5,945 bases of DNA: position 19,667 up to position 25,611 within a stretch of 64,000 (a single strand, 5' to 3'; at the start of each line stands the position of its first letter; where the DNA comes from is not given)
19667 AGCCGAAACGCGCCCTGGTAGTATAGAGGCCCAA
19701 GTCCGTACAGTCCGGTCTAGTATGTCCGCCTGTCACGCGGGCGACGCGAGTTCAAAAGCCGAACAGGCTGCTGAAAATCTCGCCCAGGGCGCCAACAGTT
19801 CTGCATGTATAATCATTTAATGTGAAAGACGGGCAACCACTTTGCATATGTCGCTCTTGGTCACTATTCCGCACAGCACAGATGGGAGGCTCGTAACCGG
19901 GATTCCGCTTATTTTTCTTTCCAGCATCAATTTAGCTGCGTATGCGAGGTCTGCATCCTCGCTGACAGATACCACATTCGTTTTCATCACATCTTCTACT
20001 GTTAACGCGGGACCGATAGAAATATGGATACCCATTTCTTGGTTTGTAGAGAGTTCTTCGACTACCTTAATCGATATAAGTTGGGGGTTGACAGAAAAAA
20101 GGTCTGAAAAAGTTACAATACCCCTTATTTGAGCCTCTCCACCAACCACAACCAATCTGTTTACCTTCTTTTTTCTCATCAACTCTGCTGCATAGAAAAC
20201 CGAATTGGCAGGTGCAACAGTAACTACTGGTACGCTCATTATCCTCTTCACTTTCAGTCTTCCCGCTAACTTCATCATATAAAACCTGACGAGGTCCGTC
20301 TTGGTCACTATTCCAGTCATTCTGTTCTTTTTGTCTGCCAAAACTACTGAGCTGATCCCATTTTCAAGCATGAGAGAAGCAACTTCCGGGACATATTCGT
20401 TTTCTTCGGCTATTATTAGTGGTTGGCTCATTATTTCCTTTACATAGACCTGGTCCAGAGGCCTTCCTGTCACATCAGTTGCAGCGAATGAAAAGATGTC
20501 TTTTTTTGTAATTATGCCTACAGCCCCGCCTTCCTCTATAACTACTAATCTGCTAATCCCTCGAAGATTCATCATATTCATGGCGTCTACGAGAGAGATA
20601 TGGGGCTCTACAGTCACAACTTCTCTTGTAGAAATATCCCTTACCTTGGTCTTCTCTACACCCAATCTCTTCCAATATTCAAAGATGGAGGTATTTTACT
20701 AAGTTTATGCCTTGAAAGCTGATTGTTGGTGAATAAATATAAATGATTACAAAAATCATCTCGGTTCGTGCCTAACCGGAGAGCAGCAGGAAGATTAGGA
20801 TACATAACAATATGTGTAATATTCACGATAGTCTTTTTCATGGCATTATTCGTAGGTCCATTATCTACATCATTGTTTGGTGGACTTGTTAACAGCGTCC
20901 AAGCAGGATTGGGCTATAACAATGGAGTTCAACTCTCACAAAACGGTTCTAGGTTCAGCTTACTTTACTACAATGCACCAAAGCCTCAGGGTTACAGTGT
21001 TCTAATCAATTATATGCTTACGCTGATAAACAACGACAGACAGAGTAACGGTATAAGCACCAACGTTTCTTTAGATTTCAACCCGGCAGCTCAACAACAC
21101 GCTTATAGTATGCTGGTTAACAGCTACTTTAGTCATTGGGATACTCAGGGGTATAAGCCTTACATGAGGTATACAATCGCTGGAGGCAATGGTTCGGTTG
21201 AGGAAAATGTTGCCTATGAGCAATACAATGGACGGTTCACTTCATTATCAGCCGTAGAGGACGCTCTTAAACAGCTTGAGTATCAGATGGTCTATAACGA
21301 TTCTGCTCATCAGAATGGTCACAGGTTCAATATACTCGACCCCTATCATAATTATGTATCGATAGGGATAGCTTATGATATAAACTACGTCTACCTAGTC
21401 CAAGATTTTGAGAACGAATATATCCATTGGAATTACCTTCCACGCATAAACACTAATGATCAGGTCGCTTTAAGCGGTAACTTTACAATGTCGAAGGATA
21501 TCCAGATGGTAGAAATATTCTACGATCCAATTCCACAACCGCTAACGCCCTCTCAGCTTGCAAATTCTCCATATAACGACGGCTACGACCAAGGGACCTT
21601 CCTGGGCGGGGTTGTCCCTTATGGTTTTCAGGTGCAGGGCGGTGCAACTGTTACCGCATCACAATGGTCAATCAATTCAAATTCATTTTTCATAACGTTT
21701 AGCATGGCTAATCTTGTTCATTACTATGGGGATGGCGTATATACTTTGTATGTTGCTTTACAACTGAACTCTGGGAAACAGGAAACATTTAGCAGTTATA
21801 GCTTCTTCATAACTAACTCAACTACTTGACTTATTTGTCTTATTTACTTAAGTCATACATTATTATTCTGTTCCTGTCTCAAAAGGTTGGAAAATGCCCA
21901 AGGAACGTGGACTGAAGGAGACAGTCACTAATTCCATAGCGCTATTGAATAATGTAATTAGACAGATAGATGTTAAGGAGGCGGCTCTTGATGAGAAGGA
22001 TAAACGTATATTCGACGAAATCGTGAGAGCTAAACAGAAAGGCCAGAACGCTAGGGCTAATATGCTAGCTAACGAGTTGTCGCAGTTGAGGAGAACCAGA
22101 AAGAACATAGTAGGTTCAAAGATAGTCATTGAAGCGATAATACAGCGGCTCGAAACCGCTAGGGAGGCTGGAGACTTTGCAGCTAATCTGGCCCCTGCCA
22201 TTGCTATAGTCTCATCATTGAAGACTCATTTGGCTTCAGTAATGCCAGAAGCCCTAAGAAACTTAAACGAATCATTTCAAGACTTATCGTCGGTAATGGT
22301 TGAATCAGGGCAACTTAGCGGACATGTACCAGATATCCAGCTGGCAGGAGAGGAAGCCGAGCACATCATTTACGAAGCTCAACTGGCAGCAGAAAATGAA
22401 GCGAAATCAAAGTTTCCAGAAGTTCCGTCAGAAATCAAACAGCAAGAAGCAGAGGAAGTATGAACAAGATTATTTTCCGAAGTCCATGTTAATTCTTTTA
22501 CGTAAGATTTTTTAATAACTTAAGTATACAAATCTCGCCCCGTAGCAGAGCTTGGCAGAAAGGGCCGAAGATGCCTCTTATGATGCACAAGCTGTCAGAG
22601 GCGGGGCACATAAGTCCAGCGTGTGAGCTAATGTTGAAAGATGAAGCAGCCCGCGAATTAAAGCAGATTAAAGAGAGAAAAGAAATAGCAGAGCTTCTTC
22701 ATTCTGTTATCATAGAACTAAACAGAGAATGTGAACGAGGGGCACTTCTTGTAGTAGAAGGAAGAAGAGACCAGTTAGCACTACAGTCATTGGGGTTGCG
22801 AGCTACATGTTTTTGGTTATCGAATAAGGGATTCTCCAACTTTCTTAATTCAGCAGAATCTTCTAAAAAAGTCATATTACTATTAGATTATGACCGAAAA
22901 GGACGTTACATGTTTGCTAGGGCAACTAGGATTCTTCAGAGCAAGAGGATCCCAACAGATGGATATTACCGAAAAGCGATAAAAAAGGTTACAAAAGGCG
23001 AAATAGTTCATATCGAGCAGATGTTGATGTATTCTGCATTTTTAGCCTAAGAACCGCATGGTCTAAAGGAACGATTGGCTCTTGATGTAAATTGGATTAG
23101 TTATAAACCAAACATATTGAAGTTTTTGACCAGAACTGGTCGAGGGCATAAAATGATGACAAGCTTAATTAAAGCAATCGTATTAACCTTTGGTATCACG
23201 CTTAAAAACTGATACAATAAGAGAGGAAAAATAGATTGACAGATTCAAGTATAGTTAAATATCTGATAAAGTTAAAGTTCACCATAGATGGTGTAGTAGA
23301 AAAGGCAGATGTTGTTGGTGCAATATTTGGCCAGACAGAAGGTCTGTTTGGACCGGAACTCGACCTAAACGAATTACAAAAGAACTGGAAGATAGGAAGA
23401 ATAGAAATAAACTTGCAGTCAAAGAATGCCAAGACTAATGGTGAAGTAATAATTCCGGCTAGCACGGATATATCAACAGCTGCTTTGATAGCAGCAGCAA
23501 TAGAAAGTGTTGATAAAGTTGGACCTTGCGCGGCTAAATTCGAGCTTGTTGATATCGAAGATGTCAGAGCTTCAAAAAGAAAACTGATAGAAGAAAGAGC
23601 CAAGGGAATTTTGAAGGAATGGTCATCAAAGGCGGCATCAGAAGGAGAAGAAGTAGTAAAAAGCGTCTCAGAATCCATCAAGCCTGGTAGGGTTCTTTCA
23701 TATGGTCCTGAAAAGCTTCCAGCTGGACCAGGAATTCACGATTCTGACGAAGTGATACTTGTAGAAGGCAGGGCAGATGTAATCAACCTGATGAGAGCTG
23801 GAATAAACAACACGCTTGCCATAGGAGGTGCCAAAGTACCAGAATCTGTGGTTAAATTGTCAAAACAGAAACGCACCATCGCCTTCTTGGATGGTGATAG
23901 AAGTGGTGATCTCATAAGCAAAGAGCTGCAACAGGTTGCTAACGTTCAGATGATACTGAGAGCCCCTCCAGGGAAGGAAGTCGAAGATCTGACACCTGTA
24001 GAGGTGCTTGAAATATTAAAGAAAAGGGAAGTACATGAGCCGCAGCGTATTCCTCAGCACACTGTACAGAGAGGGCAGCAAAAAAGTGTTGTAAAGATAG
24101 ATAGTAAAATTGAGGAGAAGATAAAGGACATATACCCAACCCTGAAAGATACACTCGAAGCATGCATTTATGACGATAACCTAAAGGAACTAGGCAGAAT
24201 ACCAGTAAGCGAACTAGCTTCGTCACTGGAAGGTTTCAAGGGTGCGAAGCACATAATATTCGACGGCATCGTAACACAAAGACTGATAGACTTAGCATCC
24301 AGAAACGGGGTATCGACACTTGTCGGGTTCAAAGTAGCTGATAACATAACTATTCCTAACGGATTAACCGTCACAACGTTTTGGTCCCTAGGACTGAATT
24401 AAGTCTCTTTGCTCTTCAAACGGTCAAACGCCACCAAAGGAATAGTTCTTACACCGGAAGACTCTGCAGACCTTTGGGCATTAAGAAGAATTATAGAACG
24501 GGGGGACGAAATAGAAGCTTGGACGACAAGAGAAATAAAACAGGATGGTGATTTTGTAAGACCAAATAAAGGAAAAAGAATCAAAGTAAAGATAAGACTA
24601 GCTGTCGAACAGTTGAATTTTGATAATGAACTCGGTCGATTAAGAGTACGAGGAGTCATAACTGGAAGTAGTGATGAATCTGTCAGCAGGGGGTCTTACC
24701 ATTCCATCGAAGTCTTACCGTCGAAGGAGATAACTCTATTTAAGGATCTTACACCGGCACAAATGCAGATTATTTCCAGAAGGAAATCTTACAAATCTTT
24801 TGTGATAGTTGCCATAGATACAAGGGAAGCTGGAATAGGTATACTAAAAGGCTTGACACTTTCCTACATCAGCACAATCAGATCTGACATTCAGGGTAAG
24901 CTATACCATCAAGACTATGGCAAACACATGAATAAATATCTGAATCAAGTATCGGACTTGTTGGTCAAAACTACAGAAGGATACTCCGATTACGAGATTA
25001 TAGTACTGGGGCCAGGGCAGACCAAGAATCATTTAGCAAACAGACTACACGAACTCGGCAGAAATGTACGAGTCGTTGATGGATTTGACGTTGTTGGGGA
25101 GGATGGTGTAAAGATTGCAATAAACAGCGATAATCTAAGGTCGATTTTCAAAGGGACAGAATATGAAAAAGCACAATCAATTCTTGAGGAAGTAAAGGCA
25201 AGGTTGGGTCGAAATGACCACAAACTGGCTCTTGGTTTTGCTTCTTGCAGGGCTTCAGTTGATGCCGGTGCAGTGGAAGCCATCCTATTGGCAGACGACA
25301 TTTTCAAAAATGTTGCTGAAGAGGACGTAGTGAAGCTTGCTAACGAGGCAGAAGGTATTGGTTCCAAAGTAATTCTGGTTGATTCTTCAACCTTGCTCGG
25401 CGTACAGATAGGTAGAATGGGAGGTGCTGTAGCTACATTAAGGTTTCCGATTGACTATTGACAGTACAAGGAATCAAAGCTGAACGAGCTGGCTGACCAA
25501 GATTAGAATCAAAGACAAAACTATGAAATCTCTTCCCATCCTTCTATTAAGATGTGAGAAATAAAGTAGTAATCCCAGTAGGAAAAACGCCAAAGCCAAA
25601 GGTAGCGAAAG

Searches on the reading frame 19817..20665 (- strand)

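Call 43: search_protein_families(library=pfam, proteins=[window:19817-20665:-], max_evalue=0.001)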
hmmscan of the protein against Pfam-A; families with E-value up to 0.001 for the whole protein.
window:19817-20665:- (282 aa): 1 family
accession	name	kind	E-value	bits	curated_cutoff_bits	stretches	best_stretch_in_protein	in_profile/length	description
PF00571.33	CBS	-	1.9e-52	175.8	24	4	223-278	1-56/57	CBS domain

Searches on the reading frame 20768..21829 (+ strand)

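Call 43: search_protein_families(library=pfam, proteins=[window:20768-21829:+], max_evalue=0.001)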
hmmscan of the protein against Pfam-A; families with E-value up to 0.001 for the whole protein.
window:20768-21829:+ (353 aa): 1 family
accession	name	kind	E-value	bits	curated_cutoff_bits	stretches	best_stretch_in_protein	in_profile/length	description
PF00188.32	CAP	-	4.7e-06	27.9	21.1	1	84-214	1-117/117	Cysteine-rich secretory protein family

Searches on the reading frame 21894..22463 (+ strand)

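Call 43: search_protein_families(library=pfam, proteins=[window:21894-22463:+], max_evalue=0.001)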
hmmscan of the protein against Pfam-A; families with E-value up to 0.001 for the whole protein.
window:21894-22463:+ (189 aa): 1 family
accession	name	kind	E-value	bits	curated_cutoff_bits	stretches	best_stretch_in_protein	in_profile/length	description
PF03357.26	Snf7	-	4.3e-08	33.5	27.3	1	15-180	3-169/171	Snf7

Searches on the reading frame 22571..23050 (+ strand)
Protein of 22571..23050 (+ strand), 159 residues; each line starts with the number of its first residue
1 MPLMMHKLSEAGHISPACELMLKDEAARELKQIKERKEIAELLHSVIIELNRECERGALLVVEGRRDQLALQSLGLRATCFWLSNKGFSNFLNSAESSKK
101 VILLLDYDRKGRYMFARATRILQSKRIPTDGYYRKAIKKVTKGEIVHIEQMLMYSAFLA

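Call 43: search_protein_families(library=pfam, proteins=[window:22571-23050:+], max_evalue=0.001)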
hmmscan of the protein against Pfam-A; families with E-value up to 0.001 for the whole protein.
window:22571-23050:+ (159 aa): 3 families
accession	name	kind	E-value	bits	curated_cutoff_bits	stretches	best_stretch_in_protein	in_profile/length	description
PF13155.12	Toprim_2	-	8.8e-05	23.2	22.1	1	61-127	2-71/88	Toprim-like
PF01751.28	Toprim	-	0.00038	21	23.1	0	59-119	2-77/96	Toprim domain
PF13662.12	Toprim_4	-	0.00067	20.3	25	0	58-123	2-75/85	Toprim domain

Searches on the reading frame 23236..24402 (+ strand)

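Call 44: search_protein_families(library=pfam, proteins=[window:23236-24402:+], max_evalue=0.00001)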
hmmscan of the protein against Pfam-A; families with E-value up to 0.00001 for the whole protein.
window:23236-24402:+ (388 aa): 3 families
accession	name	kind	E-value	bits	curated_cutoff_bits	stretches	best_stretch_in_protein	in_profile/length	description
PF13662.12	Toprim_4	-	7.7e-08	32.9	25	1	171-233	1-72/85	Toprim domain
PF13155.12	Toprim_2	-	2e-07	31.7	22.1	1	174-251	1-86/88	Toprim-like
PF01751.28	Toprim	-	8e-07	29.6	23.1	1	172-241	1-85/96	Toprim domain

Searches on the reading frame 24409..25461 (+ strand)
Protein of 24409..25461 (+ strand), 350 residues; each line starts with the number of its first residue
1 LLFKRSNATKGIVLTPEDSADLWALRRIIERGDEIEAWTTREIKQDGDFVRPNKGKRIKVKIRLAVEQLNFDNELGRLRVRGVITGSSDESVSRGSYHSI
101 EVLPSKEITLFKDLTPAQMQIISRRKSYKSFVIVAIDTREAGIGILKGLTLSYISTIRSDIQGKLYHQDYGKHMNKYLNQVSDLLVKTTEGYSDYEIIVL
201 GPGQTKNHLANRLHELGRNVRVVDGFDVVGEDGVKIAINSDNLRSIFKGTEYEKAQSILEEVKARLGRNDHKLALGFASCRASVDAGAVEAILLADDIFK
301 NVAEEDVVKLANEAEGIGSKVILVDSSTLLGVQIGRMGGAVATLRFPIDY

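Call 44: search_protein_families(library=pfam, proteins=[window:24409-25461:+], max_evalue=0.00001)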
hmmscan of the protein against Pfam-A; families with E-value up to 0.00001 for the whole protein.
window:24409-25461:+ (350 aa): 2 families
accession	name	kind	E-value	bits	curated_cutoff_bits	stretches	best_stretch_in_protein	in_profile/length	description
PF03463.20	eRF1_1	-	4e-22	78.9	23.8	1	6-113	10-109/123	eRF1 domain 1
PF03465.20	eRF1_3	-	5.5e-10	40.1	25.8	1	254-348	3-106/106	eRF1 domain 3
